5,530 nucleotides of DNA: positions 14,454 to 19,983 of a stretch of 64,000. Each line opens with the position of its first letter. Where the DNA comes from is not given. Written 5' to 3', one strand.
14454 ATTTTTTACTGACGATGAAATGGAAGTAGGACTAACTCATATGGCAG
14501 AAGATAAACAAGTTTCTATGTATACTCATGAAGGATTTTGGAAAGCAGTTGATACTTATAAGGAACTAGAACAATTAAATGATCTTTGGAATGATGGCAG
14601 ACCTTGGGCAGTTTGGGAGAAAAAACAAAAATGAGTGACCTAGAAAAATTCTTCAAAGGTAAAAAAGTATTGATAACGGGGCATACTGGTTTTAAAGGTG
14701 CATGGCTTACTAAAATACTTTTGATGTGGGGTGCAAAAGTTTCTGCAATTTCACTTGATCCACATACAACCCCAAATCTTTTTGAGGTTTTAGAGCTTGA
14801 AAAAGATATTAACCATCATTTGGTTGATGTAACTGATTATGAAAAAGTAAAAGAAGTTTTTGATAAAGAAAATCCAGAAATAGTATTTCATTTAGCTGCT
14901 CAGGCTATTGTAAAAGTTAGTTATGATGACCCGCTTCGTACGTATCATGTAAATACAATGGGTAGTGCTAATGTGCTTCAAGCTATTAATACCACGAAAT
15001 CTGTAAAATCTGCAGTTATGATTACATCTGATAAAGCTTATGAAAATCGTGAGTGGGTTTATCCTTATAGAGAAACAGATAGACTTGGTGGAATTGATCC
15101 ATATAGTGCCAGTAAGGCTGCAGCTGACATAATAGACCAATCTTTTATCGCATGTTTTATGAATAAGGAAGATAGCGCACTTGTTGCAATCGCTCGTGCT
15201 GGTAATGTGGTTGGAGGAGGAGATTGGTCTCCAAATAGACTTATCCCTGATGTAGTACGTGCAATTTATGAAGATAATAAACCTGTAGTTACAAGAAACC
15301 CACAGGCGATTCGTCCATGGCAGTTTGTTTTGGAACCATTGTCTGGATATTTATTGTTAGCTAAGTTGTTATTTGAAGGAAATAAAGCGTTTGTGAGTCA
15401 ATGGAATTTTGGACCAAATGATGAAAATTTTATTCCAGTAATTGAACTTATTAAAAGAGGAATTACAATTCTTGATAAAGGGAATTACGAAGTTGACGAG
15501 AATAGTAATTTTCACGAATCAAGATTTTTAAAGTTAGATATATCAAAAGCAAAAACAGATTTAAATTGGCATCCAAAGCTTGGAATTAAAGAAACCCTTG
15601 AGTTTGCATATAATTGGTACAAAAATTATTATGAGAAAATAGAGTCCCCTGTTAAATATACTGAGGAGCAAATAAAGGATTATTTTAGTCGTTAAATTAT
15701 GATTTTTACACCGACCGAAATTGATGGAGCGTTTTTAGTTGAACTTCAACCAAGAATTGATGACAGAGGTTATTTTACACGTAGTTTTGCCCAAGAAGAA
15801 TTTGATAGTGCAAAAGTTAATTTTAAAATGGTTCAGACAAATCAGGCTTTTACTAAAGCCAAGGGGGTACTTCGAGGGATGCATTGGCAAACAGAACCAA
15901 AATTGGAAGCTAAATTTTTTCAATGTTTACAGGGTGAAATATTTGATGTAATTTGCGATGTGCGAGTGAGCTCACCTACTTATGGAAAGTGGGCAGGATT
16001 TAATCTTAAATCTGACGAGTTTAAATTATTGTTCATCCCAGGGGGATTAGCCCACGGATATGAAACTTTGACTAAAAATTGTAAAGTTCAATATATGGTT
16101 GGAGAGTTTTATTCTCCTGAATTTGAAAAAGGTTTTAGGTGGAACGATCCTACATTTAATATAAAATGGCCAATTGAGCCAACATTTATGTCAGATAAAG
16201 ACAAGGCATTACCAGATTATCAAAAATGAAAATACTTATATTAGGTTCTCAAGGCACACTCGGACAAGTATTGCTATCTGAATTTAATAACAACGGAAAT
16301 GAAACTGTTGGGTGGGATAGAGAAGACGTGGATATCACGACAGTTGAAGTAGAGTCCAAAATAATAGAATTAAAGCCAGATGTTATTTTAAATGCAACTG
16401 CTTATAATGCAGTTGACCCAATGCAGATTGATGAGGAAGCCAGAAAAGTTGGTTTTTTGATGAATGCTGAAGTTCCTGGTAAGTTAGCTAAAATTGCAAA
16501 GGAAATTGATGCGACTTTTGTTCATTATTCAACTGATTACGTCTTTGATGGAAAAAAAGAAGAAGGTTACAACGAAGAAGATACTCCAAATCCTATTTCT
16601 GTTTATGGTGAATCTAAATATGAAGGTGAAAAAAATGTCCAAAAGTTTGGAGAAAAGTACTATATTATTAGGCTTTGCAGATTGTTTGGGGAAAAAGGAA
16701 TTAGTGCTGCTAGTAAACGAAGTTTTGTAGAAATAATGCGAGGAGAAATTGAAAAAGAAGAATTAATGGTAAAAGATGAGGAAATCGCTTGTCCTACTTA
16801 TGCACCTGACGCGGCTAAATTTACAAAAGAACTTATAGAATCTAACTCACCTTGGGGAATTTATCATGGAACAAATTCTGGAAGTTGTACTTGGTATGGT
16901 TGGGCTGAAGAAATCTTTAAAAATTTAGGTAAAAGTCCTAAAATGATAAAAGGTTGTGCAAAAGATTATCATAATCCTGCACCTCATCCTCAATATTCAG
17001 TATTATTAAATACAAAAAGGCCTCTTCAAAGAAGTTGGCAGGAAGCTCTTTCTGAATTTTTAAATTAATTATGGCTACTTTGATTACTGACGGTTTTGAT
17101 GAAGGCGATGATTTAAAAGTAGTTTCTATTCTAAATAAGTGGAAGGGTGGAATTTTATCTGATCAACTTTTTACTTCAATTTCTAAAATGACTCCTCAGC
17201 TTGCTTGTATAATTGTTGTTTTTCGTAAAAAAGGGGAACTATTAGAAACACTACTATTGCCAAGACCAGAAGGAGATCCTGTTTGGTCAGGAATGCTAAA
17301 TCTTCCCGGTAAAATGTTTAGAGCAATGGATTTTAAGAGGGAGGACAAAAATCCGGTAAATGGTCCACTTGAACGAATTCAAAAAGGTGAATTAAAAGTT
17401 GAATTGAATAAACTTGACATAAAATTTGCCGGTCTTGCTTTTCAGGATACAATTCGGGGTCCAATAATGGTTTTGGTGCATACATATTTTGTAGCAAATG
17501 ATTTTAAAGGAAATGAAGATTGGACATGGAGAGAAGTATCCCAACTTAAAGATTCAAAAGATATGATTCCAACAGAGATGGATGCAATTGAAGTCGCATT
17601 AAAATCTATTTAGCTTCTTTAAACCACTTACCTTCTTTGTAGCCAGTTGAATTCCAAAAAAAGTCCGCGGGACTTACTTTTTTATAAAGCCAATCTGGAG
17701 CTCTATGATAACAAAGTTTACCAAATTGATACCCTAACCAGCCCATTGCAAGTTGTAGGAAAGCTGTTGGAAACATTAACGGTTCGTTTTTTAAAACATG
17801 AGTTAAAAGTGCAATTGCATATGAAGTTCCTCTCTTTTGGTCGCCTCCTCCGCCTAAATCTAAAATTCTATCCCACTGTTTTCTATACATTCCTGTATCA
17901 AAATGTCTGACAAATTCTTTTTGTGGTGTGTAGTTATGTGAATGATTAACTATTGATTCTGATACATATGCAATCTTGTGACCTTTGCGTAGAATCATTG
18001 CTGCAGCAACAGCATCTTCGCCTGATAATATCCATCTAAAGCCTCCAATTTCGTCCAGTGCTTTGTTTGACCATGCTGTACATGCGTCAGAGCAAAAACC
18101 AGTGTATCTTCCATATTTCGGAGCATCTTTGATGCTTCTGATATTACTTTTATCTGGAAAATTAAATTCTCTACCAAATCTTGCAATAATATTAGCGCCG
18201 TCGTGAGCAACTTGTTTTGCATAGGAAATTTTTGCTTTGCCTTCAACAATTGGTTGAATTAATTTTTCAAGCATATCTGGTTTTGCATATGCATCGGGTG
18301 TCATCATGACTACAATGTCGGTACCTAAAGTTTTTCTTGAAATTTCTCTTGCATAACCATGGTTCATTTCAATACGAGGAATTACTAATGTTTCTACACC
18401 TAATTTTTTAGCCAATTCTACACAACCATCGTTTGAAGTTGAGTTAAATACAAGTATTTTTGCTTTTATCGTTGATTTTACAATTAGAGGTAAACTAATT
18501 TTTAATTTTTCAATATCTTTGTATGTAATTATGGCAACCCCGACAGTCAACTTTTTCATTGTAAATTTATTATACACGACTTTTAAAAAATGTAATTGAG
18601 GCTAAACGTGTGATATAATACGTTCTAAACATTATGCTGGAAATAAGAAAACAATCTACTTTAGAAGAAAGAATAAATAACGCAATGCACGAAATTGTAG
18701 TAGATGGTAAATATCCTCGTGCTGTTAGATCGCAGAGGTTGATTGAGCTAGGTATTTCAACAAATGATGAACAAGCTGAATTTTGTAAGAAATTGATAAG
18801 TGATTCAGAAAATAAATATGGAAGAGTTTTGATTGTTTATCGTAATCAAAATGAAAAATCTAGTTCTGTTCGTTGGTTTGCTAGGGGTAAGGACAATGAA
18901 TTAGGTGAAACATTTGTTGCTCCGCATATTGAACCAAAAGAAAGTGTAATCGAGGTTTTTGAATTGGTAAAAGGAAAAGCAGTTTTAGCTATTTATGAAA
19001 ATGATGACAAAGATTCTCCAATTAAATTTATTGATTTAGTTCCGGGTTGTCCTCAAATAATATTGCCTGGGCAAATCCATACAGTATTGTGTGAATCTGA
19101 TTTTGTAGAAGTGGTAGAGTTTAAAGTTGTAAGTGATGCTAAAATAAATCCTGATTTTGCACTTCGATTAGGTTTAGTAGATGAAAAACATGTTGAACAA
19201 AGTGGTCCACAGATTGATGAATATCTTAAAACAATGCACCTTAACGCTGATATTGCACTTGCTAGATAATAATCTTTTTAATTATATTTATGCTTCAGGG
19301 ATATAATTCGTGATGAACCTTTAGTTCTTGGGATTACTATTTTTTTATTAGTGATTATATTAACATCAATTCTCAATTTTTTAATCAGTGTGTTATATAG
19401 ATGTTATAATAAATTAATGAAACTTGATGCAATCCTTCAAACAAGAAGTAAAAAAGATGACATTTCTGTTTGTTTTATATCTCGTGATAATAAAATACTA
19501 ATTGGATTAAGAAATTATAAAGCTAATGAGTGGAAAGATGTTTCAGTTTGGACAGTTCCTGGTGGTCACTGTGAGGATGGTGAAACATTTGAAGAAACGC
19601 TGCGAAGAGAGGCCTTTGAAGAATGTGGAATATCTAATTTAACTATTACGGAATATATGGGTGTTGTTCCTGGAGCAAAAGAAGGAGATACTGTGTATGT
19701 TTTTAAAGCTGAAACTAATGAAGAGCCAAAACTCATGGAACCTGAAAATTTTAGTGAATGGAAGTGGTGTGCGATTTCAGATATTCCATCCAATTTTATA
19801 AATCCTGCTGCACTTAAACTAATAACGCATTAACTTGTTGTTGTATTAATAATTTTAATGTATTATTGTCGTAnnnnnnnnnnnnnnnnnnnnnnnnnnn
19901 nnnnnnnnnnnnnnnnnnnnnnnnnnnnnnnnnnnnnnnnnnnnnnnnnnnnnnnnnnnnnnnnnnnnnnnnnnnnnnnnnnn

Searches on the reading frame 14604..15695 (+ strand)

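Call 8: search_protein_families(library=pfam, proteins=[window:14604-15695:+], max_evalue=0.01)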
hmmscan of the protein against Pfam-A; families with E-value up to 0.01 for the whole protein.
window:14604-15695:+ (363 aa): 7 families
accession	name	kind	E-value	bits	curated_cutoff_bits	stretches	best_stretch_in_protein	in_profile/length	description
PF16363.11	GDP_Man_Dehyd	-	2.4e-35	123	27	1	23-332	1-329/332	GDP-mannose 4,6 dehydratase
PF01370.27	Epimerase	-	2.4e-30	106.1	20.9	1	22-254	1-226/240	NAD dependent epimerase/dehydratase family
PF02719.21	Polysacc_synt_2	-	9.1e-15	55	20.2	1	22-234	1-198/293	Polysaccharide biosynthesis protein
PF04321.23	RmlD_sub_bind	-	2.2e-09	37.2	27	1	21-173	2-131/287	RmlD substrate binding domain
PF01073.25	3Beta_HSD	-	5.4e-08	32.6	22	1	23-145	1-119/280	3-beta hydroxysteroid dehydrogenase/isomerase family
PF07993.18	NAD_binding_4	-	0.00035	20.3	20.1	0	89-177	87-187/258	Male sterility protein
PF00148.24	Oxidored_nitro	-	0.0011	18.4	28.6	1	9-95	262-347/399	Nitrogenase component 1 type Oxidoreductase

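Call 45: search_protein_families(library=ncbifam, proteins=[window:14604-15695:+], max_evalue=0.00001)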
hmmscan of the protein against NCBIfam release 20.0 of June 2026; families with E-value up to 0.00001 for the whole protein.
window:14604-15695:+ (363 aa): 18 families
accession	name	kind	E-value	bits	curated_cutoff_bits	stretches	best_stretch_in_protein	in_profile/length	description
TIGR02622.1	CDP_4_6_dhtase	equivalog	2.3e-135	451.3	278.45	1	16-360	1-351/352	CDP-glucose 4,6-dehydratase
TIGR01181.1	dTDP_gluc_dehyt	equivalog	1.8e-32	112.7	365.1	1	21-342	1-314/321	dTDP-glucose 4,6-dehydratase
TIGR04180.1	EDH_00030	hypoth_equivalog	9e-24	84.1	475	1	22-324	1-294/297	NAD-dependent 4,6-dehydratase LegB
TIGR01179.1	galE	equivalog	3.3e-21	75.5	262.3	1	21-342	1-328/332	UDP-glucose 4-epimerase GalE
TIGR01472.1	gmd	equivalog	2.1e-15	56.8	415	1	20-177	1-165/342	GDP-mannose 4,6-dehydratase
NF007582.0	PRK10217.1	equivalog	1.9e-14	53.5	698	1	20-253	2-240/355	dTDP-glucose 4,6-dehydratase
NF007490.0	PRK10084.1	subfamily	1.3e-13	50.7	649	1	21-346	2-341/361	dTDP-glucose 4,6-dehydratase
TIGR01214.1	rmlD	equivalog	6e-10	38.7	224.05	1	21-179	1-136/285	dTDP-4-dehydrorhamnose reductase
TIGR03589.1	PseB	equivalog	1.1e-08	34.4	407.75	1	17-204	2-170/324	UDP-N-acetylglucosamine 4,6-dehydratase (inverting)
NF042423.1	oxyalk_red_Shew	equivalog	1.4e-08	34.2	580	1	19-137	8-113/331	2-alkyl-3-oxoalkanoate reductase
TIGR03466.1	HpnA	hypoth_equivalog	1.7e-08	33.7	367.65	1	21-146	2-117/327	hopanoid-associated sugar epimerase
NF011728.1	PRK15181.1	equivalog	1.5e-07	30.8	760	1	19-345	15-343/348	Vi polysaccharide biosynthesis UDP-N-acetylglucosaminuronic acid C-4 epimerase TviC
NF007956.0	PRK10675.1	subfamily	1.7e-07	30.7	394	1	21-178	2-160/338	UDP-glucose 4-epimerase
NF043036.1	ErythonDh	equivalog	1.8e-07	30.7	325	1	21-144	2-126/321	D-erythronate dehydrogenase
NF042422.1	oxyalk_red_OleD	equivalog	6.7e-07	29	580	1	21-142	2-111/329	2-alkyl-3-oxoalkanoate reductase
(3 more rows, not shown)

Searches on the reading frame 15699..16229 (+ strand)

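Call 8: search_protein_families(library=pfam, proteins=[window:15699-16229:+], max_evalue=0.01)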
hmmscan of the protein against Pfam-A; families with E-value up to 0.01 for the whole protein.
window:15699-16229:+ (176 aa): 1 family
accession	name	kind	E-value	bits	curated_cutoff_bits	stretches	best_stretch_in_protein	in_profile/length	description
PF00908.23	dTDP_sugar_isom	-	2.2e-57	193.8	27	1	6-174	2-166/168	dTDP-4-dehydrorhamnose 3,5-epimerase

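Call 45: search_protein_families(library=ncbifam, proteins=[window:15699-16229:+], max_evalue=0.00001)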
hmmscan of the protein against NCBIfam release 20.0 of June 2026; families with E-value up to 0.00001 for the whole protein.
window:15699-16229:+ (176 aa): 1 family
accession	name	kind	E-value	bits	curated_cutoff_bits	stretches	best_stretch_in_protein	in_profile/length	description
TIGR01221.1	rmlC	equivalog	5.6e-49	166.3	155.75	1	4-173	3-171/176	dTDP-4-dehydrorhamnose 3,5-epimerase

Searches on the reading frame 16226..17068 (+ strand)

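Call 8: search_protein_families(library=pfam, proteins=[window:16226-17068:+], max_evalue=0.01)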
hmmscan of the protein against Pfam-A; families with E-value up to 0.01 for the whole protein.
window:16226-17068:+ (280 aa): 3 families
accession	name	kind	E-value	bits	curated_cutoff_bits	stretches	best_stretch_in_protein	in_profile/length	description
PF04321.23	RmlD_sub_bind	-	2.5e-70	237.3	27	1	1-279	1-282/287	RmlD substrate binding domain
PF01370.27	Epimerase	-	5.6e-17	62.4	20.9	1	3-178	1-196/240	NAD dependent epimerase/dehydratase family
PF16363.11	GDP_Man_Dehyd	-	1.8e-06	28.1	27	1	44-211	69-244/332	GDP-mannose 4,6 dehydratase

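Call 45: search_protein_families(library=ncbifam, proteins=[window:16226-17068:+], max_evalue=0.00001)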
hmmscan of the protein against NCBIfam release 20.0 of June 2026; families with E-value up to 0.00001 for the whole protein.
window:16226-17068:+ (280 aa): 2 families
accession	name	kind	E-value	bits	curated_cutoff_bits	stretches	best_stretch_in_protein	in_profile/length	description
TIGR01214.1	rmlD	equivalog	2.8e-69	233.4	224.05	1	2-279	1-282/285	dTDP-4-dehydrorhamnose reductase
NF007440.0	PRK09987.1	equivalog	9.2e-34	117.1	308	1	1-258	1-264/299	dTDP-4-dehydrorhamnose reductase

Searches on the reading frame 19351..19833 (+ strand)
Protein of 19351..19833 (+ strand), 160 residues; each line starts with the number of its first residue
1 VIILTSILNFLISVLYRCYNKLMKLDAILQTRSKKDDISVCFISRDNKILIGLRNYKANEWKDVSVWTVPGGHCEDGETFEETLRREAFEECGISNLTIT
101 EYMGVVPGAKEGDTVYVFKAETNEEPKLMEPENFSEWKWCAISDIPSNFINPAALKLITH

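Call 7: search_protein_families(library=pfam, proteins=[window:19351-19833:+], max_evalue=0.01)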
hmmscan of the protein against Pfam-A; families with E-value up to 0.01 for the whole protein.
window:19351-19833:+ (160 aa): 1 family
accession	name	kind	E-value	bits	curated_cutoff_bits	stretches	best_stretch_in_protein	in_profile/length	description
PF00293.34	NUDIX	-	2e-19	70.3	21.1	1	39-149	7-122/134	NUDIX domain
